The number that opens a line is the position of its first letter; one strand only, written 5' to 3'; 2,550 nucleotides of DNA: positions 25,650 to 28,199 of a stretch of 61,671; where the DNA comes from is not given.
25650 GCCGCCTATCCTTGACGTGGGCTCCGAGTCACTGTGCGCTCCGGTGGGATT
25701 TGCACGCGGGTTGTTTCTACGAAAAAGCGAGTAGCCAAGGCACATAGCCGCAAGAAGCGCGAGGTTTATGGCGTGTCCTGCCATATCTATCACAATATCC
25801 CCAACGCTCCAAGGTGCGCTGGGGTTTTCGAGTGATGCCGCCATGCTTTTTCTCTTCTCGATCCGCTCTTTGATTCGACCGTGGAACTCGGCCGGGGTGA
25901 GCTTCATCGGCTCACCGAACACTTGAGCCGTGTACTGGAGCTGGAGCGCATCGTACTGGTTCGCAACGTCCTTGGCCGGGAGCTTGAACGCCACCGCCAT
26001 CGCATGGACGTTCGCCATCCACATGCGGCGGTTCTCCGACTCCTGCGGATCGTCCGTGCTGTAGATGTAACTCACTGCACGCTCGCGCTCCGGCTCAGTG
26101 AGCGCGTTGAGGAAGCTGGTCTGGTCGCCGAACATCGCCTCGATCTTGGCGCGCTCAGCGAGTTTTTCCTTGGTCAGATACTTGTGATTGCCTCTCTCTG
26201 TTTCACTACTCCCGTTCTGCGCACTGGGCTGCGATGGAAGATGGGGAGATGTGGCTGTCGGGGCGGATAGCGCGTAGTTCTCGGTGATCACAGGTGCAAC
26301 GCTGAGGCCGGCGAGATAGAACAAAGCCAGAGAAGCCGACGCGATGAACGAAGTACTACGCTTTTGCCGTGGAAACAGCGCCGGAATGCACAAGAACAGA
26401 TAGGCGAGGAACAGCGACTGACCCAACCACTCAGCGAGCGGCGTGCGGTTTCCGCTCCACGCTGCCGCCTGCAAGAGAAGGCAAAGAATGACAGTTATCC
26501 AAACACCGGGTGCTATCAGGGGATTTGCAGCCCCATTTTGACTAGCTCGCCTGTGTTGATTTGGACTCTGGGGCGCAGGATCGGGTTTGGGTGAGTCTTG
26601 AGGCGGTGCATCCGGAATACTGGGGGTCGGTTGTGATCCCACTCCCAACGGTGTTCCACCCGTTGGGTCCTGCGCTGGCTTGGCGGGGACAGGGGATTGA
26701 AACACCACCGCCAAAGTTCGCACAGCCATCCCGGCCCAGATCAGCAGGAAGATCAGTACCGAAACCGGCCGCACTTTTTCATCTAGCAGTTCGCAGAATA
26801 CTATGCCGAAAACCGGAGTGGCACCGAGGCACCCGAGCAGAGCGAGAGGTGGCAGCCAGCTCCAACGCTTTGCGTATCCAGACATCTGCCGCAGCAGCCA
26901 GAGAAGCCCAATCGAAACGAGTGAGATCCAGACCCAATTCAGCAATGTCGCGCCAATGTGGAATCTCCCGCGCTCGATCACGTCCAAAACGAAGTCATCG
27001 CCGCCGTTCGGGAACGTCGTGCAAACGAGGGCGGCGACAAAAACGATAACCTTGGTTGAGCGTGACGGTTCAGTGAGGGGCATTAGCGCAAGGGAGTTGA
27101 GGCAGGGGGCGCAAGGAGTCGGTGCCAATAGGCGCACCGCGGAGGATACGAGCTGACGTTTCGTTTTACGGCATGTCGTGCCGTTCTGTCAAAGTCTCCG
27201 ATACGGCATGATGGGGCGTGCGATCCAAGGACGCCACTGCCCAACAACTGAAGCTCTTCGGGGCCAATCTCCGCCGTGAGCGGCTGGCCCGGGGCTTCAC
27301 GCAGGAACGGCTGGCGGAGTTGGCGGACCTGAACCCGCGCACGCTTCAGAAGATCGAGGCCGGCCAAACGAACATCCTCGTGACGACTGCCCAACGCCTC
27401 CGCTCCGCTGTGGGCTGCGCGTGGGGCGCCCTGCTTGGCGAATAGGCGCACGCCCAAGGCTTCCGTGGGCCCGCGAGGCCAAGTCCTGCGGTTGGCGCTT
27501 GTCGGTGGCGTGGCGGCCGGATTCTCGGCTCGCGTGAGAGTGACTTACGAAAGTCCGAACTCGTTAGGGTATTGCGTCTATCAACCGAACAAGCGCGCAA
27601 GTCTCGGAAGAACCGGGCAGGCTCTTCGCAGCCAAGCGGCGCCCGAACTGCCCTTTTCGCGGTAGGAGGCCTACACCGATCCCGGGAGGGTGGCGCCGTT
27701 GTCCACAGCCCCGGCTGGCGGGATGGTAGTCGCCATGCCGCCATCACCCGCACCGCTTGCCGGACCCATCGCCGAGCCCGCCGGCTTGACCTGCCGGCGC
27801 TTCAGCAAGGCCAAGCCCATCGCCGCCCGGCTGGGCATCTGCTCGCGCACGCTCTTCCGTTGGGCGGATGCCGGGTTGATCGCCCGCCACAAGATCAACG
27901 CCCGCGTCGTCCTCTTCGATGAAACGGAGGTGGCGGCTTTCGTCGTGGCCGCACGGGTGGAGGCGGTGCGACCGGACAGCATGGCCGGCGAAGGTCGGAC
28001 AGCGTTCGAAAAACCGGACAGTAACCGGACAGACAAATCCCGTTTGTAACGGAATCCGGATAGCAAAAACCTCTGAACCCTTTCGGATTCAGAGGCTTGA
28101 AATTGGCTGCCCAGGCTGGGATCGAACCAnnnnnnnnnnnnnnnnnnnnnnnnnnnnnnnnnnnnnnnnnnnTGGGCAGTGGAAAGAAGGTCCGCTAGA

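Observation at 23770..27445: Island cargo: two-gene operon of unknown membrane proteins under a divergent XRE regulator, a candidate phage-exclusion or defence system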

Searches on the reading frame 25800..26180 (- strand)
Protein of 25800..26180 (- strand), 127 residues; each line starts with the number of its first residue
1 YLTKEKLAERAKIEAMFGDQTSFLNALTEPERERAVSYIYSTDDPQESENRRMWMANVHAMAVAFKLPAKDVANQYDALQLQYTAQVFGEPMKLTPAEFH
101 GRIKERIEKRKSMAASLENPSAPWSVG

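Call 112: search_solved_structures(query=A7, max_evalue=10)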
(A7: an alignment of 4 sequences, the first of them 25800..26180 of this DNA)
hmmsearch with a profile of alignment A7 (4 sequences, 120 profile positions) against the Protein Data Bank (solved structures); distinct sequences matched with E-value up to 10: 8.
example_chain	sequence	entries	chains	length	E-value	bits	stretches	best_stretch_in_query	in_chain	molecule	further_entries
4mn5_A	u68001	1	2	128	0.38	14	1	25-80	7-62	Sensor protein kinase WalK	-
7duc_A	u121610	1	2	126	0.47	13.7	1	25-78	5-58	Sensor protein kinase WalK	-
3a5c_G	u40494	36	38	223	0.61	13.4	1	78-116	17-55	V-type ATP synthase subunit D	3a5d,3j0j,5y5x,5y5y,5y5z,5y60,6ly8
2lcg_A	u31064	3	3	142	0.61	13.4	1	5-51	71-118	Uncharacterized protein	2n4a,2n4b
3w3a_G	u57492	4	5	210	0.81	13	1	79-116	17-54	V-type ATP synthase subunit D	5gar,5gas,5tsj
9u6f_G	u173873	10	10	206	0.84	12.9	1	79-116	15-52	V-type ATP synthase subunit D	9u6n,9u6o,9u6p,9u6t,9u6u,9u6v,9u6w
5hyn_C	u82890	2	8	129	1.1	12.6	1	28-68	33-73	Polycomb protein SUZ12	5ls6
4i5s_A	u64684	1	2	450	4.2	10.7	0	40-59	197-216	Putative histidine kinase CovS; VicK-like protein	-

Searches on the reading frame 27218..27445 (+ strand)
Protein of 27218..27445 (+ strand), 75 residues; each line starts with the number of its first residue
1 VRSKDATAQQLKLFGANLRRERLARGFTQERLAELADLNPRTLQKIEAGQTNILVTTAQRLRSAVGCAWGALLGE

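Call 4: search_protein_families(library=pfam, proteins=[window:27218-27445:+], max_evalue=0.1)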
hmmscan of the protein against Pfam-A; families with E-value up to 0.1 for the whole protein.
window:27218-27445:+ (75 aa): 6 families
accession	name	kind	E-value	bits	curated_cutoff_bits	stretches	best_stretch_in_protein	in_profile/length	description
PF01381.28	HTH_3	-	7.4e-11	42.4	23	1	18-67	1-50/55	Helix-turn-helix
PF13560.12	HTH_31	-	4.7e-08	33.7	27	1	14-53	2-42/64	Helix-turn-helix domain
PF13413.12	HTH_25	-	2.1e-05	24.7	24.6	1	18-53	2-37/62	Helix-turn-helix domain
PF12844.13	HTH_19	-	0.00011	22.4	30.2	1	15-59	1-42/64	Helix-turn-helix domain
PF20432.4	Xre-like-HTH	-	0.0098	16.6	25.8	1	26-48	23-44/63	Antitoxin Xre-like helix-turn-helix domain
PF13443.12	HTH_26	-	0.015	16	22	1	17-69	1-54/63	Cro/C1-type HTH DNA-binding domain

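Call 5: search_protein_families(library=padloc, proteins=[window:27218-27445:+], max_evalue=1)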
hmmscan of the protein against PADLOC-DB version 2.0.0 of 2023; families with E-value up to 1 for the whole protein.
window:27218-27445:+ (75 aa): 12 families
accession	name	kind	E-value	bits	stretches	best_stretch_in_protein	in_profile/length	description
PDLC03665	Control_protein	-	2.9e-07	28.7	1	13-73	8-69/77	control protein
PDLC03664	Control_protein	-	2.2e-06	26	1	3-64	3-64/74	control protein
PDLC04142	capH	-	3.2e-06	26.2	1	12-66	5-59/103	capH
PDLC02926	HTH_VI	-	4.2e-06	24.9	1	14-64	2-52/92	-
PDLC03946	RmrA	-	0.00014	18.7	1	19-65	8-54/357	-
PDLC03947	RmrA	-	0.00017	18.5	1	6-52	4-50/383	-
PDLC03949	RmrA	-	0.00028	17.9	1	18-67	7-56/363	-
PDLC03951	RmrA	-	0.0007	16.7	1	16-68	11-63/400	-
PDLC03536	REase_II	-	0.0013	16.4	1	17-67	14-64/237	Type II restriction enzyme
PDLC03666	Control_protein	-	0.0086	14.5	1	15-65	8-58/77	control protein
PDLC04775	PDC-M69A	-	0.012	14.1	1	12-73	6-67/113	-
PDLC03954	RmrA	-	0.022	11.7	1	12-64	9-61/380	-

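Call 6: search_protein_families(library=phrogs, proteins=[window:27218-27445:+], max_evalue=0.1)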
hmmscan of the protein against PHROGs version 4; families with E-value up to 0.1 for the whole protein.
window:27218-27445:+ (75 aa): 16 families
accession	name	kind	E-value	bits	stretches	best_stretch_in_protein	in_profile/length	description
phrog_5823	-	transcription regulation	1.6e-10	41.7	1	14-75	7-69/404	transcriptional regulator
phrog_3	-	transcription regulation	1.6e-08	35.7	1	6-67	81-140/430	transcriptional repressor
phrog_2439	-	transcription regulation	4.1e-06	26.9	1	10-66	4-60/367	transcriptional regulator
phrog_8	-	transcription regulation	1.5e-05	25.6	1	12-63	160-206/346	transcriptional regulator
phrog_4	-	transcription regulation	1.9e-05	24.8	1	12-67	135-186/400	transcriptional repressor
phrog_2328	-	transcription regulation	9.4e-05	23.2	1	12-69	15-71/128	transcriptional repressor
phrog_6288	-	unknown function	0.00049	20.8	1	4-66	20-81/322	-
phrog_1373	-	transcription regulation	0.00051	21.1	1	17-68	67-118/166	transcriptional regulator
phrog_2967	-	transcription regulation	0.00062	20.4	1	11-61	8-58/225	transcriptional regulator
phrog_9908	-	DNA, RNA and nucleotide metabolism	0.00088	19.5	1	6-63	7-63/282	DNA binding protein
phrog_955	-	DNA, RNA and nucleotide metabolism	0.0021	18.8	1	8-53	19-64/142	HTH DNA binding protein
phrog_4836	-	transcription regulation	0.0038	17.8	1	13-51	75-113/194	CII-like regulator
phrog_14076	-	transcription regulation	0.0078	17.7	1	9-62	9-64/86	transcriptional regulator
phrog_11187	-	transcription regulation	0.012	16.4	1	17-54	11-48/63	transcriptional regulator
phrog_147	-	transcription regulation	0.035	15.5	1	22-59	13-51/100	transcriptional regulator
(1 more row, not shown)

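Call 7: search_protein_families(library=ncbifam, proteins=[window:27218-27445:+], max_evalue=0.1)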
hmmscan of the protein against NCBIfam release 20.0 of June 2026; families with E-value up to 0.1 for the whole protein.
window:27218-27445:+ (75 aa): 10 families
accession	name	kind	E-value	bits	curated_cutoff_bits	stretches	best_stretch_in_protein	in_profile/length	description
NF006015.0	PRK08154.1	subfamily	1.5e-08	34.1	204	1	4-74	21-91/314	anaerobic benzoate catabolism transcriptional regulator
TIGR03070.1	couple_hipB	subfamily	9.6e-08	31.9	71.65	1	14-60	3-49/58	type II toxin-antitoxin system Y4mF family antitoxin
NF047948.1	male_kill_WMK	equivalog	0.00011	21.8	300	1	7-56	156-205/300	WO male-killing family protein Wmk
NF041951.1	phage_RstR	subfamily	0.0017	18.6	80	1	14-65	3-54/108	RstR family transcriptional repressor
TIGR00270.2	TIGR00270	equivalog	0.0088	15.9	110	1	14-61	76-123/159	multiprotein bridging factor aMBF1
NF007408.0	PRK09943.1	equivalog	0.013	15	211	1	14-65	8-59/185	HTH-type transcriptional regulator PuuR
TIGR02607.1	antidote_HigA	equivalog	0.019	14.8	47.7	1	17-67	10-61/81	HigA family addiction module antitoxin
NF040522.1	VC1465_fam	subfamily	0.02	15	70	1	19-55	2-38/111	VC1465 family Xer recombination activation factor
NF003162.0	PRK04140.1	equivalog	0.038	13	263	1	14-63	127-176/317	transcriptional regulator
TIGR03830.1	CxxCG_CxxCG_HTH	subfamily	0.049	13.4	61.8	1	12-53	64-105/127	type II TA system antitoxin MqsA family protein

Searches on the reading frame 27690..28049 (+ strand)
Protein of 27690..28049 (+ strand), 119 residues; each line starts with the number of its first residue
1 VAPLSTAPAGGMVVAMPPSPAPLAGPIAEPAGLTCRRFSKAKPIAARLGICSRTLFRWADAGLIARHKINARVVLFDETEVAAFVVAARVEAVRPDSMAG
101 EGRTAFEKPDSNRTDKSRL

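Call 4: search_protein_families(library=pfam, proteins=[window:27690-28049:+], max_evalue=0.1)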
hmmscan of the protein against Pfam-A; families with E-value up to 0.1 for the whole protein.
window:27690-28049:+ (119 aa): 4 families
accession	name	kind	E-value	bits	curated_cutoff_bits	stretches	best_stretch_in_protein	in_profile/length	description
PF12728.13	HTH_17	-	0.00013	22.6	27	1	44-84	7-46/51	Helix-turn-helix domain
PF13411.12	MerR_1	-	0.0075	16.8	21.6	1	44-83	6-45/69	MerR HTH family regulatory protein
PF13384.12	HTH_23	-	0.032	14.5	24.6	1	42-59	21-38/50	Homeodomain-like domain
PF00376.29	MerR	-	0.04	14.2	28.2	1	44-66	5-27/38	MerR family regulatory protein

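Call 5: search_protein_families(library=padloc, proteins=[window:27690-28049:+], max_evalue=1)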
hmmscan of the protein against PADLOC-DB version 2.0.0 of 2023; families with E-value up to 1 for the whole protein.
window:27690-28049:+ (119 aa): 1 family
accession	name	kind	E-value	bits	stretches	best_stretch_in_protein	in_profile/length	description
PDLC04133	mad1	-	0.016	13.5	1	44-84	11-50/60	mads_1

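Call 6: search_protein_families(library=phrogs, proteins=[window:27690-28049:+], max_evalue=0.1)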
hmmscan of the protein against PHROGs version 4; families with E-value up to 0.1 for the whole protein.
window:27690-28049:+ (119 aa): 5 families
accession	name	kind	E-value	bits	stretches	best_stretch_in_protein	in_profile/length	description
phrog_66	-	integration and excision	0.00019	22.3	1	37-90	92-145/412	excisionase and transcriptional regulator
phrog_2474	-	transcription regulation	0.0013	19.6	1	41-95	51-106/118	MerR-like transcriptional regulator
phrog_4745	-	DNA, RNA and nucleotide metabolism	0.006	17.4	1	42-90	35-89/107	DNA binding protein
phrog_8013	-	unknown function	0.026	15.5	1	40-92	178-230/231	-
phrog_36978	-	unknown function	0.054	14.8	1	25-82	34-90/100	-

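Call 7: search_protein_families(library=ncbifam, proteins=[window:27690-28049:+], max_evalue=0.1)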
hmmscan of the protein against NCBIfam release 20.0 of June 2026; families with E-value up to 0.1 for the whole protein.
window:27690-28049:+ (119 aa): 2 families
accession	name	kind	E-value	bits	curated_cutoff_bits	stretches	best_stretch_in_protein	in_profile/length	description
NF047737.1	antiphage_MADS1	equivalog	0.021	15.1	80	1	42-71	7-36/49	methylation-associated defense system helix-turn-helix domain-containing protein MAD1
TIGR01764.1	excise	domain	0.026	14.9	28.8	1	44-85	7-47/49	excisionase family DNA-binding protein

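Call 24: search_protein_families(library=pfam, proteins=[window:27735-28049:+], max_evalue=0.1)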
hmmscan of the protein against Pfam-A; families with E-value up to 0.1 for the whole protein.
window:27735-28049:+ (104 aa): 4 families
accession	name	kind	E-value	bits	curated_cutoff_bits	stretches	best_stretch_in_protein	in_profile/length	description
PF12728.13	HTH_17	-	9.4e-05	23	27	1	29-69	7-46/51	Helix-turn-helix domain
PF13411.12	MerR_1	-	0.0056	17.2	21.6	1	29-68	6-45/69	MerR HTH family regulatory protein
PF13384.12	HTH_23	-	0.025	14.9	24.6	1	27-44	21-38/50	Homeodomain-like domain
PF00376.29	MerR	-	0.031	14.5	28.2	1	29-51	5-27/38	MerR family regulatory protein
